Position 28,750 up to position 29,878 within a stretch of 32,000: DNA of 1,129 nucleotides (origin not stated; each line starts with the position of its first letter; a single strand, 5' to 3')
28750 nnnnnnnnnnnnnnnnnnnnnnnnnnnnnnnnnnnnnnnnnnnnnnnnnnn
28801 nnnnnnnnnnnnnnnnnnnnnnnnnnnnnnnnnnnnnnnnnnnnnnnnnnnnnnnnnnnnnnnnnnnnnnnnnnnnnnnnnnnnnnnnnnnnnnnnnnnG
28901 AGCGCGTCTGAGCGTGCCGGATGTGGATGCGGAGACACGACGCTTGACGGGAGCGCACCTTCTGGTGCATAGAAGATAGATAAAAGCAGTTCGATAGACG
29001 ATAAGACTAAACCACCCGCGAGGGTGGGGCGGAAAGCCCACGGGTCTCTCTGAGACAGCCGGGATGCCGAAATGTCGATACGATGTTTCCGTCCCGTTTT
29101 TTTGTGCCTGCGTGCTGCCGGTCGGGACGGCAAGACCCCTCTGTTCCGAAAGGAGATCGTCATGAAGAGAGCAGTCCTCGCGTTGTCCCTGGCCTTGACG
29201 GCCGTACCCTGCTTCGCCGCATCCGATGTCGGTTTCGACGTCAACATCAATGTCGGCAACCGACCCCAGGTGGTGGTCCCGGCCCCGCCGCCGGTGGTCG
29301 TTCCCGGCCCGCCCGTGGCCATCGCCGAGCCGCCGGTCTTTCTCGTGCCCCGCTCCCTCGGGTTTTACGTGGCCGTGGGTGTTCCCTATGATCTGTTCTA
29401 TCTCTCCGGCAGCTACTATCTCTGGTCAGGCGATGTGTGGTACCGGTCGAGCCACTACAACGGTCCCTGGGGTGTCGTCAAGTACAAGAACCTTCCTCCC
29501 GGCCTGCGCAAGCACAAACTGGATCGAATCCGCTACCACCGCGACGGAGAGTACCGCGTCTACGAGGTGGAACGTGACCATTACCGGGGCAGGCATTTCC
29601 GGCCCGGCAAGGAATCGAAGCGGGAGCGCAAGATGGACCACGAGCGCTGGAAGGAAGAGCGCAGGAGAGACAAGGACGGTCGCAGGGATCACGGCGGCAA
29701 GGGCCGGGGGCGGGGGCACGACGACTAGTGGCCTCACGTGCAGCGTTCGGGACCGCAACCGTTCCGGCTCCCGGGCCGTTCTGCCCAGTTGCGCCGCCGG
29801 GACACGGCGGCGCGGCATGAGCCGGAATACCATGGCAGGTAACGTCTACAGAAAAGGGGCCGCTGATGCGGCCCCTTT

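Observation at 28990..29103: GEMM-I riboswitch with an adenine at the G20-equivalent position (cGAMP-type signature) and an ON-switch terminator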

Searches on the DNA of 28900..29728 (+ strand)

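Call 5: search_rna_families(source=window, start=28900, end=29200, threshold=evalue, max_evalue=10, show_alignments=3)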
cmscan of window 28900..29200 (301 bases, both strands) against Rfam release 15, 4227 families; matches with E-value up to 10: 4.
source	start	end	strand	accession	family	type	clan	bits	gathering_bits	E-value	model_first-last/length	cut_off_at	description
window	28997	29072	+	RF03167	c-di-GMP-I-GGC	Cis-reg; riboswitch;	CL00126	51.6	59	1.4e-11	1-80/80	no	c-di-GMP-I-GGC riboswitch aptamer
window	29036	29073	+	RF02336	GlsR1_miR6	Gene; snRNA; snoRNA; CD-box;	-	15.9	100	1.8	1-85/85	no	Giardia snoRNA GlsR1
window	29137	29164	+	RF03012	Mu-gpT-DE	Gene; sRNA;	-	15.3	49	0.51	1-53/53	no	Mu-gpT-DE RNA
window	29073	29200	+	RF02042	HOTTIP_3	Gene; lncRNA;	-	6.3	50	2.3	1-133/353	3'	HOXA transcript at the distal tip, conserved region 3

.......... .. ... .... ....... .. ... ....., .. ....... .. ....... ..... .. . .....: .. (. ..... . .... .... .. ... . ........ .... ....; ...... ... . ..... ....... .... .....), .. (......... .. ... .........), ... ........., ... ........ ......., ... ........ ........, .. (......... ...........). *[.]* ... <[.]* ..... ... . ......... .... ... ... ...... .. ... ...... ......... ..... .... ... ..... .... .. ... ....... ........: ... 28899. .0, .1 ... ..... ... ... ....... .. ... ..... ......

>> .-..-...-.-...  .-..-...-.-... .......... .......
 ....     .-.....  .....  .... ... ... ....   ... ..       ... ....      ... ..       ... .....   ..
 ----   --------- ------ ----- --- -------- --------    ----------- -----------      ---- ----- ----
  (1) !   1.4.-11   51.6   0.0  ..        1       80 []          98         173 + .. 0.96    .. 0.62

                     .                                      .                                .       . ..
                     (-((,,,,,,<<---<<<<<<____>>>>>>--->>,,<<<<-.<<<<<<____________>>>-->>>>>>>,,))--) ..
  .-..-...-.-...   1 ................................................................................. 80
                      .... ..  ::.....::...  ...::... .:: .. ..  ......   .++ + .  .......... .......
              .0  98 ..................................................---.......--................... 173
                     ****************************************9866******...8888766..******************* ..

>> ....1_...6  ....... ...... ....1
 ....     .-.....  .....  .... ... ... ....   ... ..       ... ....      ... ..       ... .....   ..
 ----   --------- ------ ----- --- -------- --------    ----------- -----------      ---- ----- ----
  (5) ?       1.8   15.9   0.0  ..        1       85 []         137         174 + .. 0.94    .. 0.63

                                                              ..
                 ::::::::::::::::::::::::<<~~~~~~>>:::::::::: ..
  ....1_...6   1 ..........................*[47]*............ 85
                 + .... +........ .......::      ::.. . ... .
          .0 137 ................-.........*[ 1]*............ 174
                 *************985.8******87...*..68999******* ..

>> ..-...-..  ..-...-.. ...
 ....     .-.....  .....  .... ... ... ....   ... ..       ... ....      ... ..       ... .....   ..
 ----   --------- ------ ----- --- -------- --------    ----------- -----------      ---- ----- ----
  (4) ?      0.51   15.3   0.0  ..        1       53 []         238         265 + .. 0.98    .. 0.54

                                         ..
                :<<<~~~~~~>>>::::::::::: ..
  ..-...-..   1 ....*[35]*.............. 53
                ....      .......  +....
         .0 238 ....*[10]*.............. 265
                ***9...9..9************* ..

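Call 31: search_rna_families(sources=[L001, L002, L003, L004, L005, L006, L007, L008, L009, L010, L011, L012, L013, L014, L015, L016, L017, L018, L019, L065], threshold=gathering)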
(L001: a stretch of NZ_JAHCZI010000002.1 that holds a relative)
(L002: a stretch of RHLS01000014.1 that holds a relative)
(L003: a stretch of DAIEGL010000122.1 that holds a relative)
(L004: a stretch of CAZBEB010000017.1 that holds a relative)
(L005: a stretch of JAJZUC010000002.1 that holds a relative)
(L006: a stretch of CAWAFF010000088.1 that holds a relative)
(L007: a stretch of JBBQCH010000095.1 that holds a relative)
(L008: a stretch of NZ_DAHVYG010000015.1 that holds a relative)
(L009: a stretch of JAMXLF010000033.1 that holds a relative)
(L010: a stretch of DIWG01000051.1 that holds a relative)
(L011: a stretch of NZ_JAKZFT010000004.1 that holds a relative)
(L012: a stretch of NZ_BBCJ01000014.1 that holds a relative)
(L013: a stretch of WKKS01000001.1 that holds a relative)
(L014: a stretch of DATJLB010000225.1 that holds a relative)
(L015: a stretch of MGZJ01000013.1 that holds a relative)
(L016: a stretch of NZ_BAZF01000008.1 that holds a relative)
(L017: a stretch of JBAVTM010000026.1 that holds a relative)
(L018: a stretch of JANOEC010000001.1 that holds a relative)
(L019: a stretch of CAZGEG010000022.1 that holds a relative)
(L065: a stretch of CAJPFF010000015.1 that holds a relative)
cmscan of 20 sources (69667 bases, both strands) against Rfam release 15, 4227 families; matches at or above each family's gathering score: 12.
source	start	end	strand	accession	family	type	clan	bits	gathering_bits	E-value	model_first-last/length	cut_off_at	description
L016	2184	2255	-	RF00005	tRNA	Gene; tRNA;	CL00001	70.4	29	2.6e-13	1-71/71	no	tRNA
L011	1360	1436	+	RF01051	c-di-GMP-I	Cis-reg; riboswitch;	CL00126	49.6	35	1.2e-06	1-87/87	no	c-di-GMP-I riboswitch aptamer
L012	1354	1430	+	RF01051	c-di-GMP-I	Cis-reg; riboswitch;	CL00126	49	35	1.6e-06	1-87/87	no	c-di-GMP-I riboswitch aptamer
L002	1342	1418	+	RF01051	c-di-GMP-I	Cis-reg; riboswitch;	CL00126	47.3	35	4.4e-06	1-87/87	no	c-di-GMP-I riboswitch aptamer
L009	1276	1352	+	RF01051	c-di-GMP-I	Cis-reg; riboswitch;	CL00126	46.2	35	7.8e-06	1-87/87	no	c-di-GMP-I riboswitch aptamer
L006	1357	1433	+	RF01051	c-di-GMP-I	Cis-reg; riboswitch;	CL00126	45.9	35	9.6e-06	1-87/87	no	c-di-GMP-I riboswitch aptamer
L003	1351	1427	+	RF01051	c-di-GMP-I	Cis-reg; riboswitch;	CL00126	44.7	35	1.9e-05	1-87/87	no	c-di-GMP-I riboswitch aptamer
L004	1328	1404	+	RF01051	c-di-GMP-I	Cis-reg; riboswitch;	CL00126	42.7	35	5.8e-05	1-87/87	no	c-di-GMP-I riboswitch aptamer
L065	686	762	+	RF01051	c-di-GMP-I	Cis-reg; riboswitch;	CL00126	42.6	35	6.1e-05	1-87/87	no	c-di-GMP-I riboswitch aptamer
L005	1332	1408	+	RF01051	c-di-GMP-I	Cis-reg; riboswitch;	CL00126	41.9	35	8.9e-05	1-87/87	no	c-di-GMP-I riboswitch aptamer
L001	1329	1405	+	RF01051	c-di-GMP-I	Cis-reg; riboswitch;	CL00126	40.6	35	0.00019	1-87/87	no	c-di-GMP-I riboswitch aptamer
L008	1320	1396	+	RF01051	c-di-GMP-I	Cis-reg; riboswitch;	CL00126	40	35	0.00026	1-87/87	no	c-di-GMP-I riboswitch aptamer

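Call 34: build_rna_model(alignment_id=A3, structure=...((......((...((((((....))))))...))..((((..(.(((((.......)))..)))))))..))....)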
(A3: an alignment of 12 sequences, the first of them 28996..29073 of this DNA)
Model R1 built from alignment A3 (12 sequences, 79 columns); structure: as given.
model positions 79; base pairs 20; branch points 1; effective number of sequences 1.25; information 0.717 bits per position. Calibrated on 0.2 Mb of random sequence (short: E-values are rough).
structure used (alignment columns):
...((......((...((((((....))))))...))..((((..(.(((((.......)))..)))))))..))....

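Call 35: search_with_rna_model(model_id=R1, sources=[window, L001, L002, L003, L004, L005, L006, L007, L008, L009, L010, L011, L012, L013, L014, L015, L016, L017, L018, L019, L020, L021, L022, L023, L024, L025, L026, L027, L028, L029, L030, L031, L032, L033, L034, L035, L036, L037, L038, L039, L040, L041, L042, L043, L044, L045, L046, L047, L048, L049, L050, L051, L052, L053, L054, L055, L056, L057, L058, L059, L060, L061, L062, L063, L064, L065, L066, L067, L068, L069, L070, L071, L072, L073, L074, L075, L076, L077, L078, L079], max_evalue=1, make_alignment=true)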
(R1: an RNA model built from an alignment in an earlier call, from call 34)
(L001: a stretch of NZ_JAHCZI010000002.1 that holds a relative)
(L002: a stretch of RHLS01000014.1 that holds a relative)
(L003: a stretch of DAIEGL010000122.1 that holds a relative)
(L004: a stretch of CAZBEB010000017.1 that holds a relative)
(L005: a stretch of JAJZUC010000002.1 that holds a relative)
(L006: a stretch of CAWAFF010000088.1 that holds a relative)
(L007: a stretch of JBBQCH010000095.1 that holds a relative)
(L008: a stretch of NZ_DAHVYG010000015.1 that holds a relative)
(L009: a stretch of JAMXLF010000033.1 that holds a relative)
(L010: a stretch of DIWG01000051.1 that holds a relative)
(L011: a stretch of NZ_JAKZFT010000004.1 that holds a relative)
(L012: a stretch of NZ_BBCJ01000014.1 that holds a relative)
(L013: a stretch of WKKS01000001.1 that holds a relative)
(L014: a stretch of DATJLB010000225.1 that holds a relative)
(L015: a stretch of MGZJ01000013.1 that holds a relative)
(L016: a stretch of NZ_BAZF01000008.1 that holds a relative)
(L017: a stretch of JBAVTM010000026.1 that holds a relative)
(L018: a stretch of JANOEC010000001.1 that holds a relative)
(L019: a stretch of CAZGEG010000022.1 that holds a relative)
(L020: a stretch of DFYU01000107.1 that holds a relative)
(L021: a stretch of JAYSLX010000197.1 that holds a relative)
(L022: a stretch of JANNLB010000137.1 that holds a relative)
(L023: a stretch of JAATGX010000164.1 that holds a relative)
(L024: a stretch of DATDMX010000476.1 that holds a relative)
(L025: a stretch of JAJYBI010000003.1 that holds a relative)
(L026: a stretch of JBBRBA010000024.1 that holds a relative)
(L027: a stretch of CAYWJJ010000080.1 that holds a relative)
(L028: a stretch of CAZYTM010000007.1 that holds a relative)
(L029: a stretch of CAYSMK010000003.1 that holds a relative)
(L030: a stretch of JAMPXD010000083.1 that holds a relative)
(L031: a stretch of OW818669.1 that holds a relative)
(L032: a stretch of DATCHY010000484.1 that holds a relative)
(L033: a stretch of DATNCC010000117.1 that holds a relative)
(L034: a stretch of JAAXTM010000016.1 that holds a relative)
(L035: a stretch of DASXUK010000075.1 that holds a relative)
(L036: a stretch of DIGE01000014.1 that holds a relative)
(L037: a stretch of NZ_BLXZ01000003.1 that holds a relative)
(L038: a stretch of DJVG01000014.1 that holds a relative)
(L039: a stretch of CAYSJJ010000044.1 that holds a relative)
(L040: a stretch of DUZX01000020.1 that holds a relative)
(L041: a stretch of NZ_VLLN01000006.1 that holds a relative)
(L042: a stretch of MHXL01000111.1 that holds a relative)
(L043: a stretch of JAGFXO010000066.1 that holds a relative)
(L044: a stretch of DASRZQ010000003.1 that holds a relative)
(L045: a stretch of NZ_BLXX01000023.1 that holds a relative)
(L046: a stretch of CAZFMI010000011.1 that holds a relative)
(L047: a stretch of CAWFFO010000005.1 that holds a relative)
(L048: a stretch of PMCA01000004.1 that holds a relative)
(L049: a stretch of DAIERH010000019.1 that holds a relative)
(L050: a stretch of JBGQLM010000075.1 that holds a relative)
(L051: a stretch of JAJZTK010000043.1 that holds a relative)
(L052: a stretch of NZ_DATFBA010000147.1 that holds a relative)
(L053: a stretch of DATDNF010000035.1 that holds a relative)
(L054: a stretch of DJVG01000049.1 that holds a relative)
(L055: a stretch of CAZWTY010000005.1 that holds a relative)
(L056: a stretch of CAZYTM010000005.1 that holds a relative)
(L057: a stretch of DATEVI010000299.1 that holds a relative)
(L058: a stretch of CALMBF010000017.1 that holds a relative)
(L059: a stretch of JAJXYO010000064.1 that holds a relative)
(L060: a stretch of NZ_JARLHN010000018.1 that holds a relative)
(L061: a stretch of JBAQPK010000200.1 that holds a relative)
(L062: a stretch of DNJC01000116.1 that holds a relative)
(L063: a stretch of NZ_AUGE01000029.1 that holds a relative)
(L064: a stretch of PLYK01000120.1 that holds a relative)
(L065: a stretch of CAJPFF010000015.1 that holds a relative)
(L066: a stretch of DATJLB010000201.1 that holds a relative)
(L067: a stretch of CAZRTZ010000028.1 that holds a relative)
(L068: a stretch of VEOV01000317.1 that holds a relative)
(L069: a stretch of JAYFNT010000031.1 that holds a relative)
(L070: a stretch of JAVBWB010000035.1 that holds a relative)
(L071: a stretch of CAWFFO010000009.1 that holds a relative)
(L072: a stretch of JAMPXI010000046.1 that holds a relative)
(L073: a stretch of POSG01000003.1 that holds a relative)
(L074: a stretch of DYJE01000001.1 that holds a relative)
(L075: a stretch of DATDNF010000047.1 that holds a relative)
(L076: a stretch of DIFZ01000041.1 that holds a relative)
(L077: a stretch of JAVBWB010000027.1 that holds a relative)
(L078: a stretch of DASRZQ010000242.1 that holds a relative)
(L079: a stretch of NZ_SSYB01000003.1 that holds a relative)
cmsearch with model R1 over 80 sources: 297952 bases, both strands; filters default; matches with E-value up to 1: 33.
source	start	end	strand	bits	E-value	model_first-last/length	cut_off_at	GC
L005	1332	1410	+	109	8.1e-26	1-79/79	no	0.59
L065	686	764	+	107.8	1.7e-25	1-79/79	no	0.54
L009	1276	1354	+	107.5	2.1e-25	1-79/79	no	0.54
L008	1320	1398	+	107.4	2.2e-25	1-79/79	no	0.58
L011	1360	1438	+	106.9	3e-25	1-79/79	no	0.49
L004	1328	1406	+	106.7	3.3e-25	1-79/79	no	0.56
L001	1329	1407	+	105.4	7.6e-25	1-79/79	no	0.56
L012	1354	1432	+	104.3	1.5e-24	1-79/79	no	0.52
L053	1249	1327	+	104.2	1.5e-24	1-79/79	no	0.56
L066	1328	1406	+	103.8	2e-24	1-79/79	no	0.57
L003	1351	1429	+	103.4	2.5e-24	1-79/79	no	0.54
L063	1279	1357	+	103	3.3e-24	1-79/79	no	0.53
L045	1143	1221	+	103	3.3e-24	1-79/79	no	0.54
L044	1348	1426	+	102.2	5.1e-24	1-79/79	no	0.57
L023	1314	1392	+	102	5.9e-24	1-79/79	no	0.56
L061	1298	1376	+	101.8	6.7e-24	1-79/79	no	0.53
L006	1357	1435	+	100.9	1.2e-23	1-79/79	no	0.54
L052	1298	1376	+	100.7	1.3e-23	1-79/79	no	0.57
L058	1135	1212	+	100.6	1.4e-23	1-79/79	no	0.58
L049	1318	1396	+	99.7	2.4e-23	1-79/79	no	0.56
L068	1354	1431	+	99.5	2.7e-23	1-79/79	no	0.62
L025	1325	1403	+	99.3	3e-23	1-79/79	no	0.56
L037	1349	1427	+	98.3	5.6e-23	1-79/79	no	0.53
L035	1282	1360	+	98.2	6.2e-23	1-79/79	no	0.56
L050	1329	1406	+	97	1.3e-22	1-79/79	no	0.6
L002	1342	1420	+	96.8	1.4e-22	1-79/79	no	0.57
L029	1207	1284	+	96.4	1.8e-22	1-79/79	no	0.56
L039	1364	1441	+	96.4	1.8e-22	1-79/79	no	0.56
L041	1305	1382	+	96.4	1.8e-22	1-79/79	no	0.56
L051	1305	1382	+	96.4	1.8e-22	1-79/79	no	0.56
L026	1271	1348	+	93.8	8.9e-22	1-79/79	no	0.56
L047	1335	1424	+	89.8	1.1e-20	1-79/79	no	0.52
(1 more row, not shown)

Alignment A4: 33 matches aligned to the model, 93 columns, each read 5' to 3' on its own strand. Consensus structure (alignment columns), stored with it:
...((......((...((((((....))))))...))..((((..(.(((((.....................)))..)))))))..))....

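Call 44: search_rna_families(sources=[L020, L021, L022, L024, L027, L028, L030, L031, L032, L033, L034, L036, L038, L040, L042, L043, L046, L048, L054, L055], threshold=gathering)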
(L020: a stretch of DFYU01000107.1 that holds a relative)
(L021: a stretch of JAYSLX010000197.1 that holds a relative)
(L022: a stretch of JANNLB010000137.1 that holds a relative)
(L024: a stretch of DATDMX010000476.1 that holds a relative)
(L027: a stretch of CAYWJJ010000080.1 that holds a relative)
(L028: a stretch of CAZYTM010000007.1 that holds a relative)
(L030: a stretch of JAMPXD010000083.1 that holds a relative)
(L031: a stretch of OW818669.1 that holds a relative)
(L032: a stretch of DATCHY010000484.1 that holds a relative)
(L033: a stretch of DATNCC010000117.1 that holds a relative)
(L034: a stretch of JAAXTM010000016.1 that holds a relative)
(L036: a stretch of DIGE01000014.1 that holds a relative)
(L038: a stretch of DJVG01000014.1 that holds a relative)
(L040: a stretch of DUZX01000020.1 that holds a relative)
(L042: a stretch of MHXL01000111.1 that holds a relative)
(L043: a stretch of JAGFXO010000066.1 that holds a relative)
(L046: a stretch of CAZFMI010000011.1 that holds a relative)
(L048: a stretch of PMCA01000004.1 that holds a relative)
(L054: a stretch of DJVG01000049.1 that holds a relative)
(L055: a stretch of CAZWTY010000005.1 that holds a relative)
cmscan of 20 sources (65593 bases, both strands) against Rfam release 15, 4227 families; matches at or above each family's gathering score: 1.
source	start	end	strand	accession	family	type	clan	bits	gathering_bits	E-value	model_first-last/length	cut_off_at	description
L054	2008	2079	-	RF00005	tRNA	Gene; tRNA;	CL00001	70.8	29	1.9e-13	1-71/71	no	tRNA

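Call 45: search_rna_families(sources=[L056, L057, L059, L060, L062, L064, L067, L069, L070, L071, L072, L073, L074, L075, L076, L077, L078, L079], threshold=gathering)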
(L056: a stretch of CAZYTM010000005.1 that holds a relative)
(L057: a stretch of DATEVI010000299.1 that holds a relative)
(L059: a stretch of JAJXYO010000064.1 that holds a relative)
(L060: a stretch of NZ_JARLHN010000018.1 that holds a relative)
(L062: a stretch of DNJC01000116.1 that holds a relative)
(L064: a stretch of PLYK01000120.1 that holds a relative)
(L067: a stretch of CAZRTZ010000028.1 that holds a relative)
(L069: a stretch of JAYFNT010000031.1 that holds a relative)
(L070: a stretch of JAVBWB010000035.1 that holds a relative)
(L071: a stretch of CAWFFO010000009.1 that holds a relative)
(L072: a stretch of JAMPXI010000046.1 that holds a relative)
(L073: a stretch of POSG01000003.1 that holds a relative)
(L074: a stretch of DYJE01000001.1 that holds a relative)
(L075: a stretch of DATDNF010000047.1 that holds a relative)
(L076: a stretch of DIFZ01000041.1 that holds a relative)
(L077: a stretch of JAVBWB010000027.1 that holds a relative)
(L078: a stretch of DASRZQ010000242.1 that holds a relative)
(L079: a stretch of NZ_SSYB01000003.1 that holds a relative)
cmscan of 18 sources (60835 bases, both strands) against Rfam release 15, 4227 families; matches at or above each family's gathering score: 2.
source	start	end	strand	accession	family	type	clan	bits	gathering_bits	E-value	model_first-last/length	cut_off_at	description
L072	2065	2156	-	RF01852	tRNA-Sec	Gene; tRNA;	CL00001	70.3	47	2.3e-12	1-91/91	no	Selenocysteine transfer RNA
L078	1045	1124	-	RF01051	c-di-GMP-I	Cis-reg; riboswitch;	CL00126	55.4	35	4e-08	1-87/87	no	c-di-GMP-I riboswitch aptamer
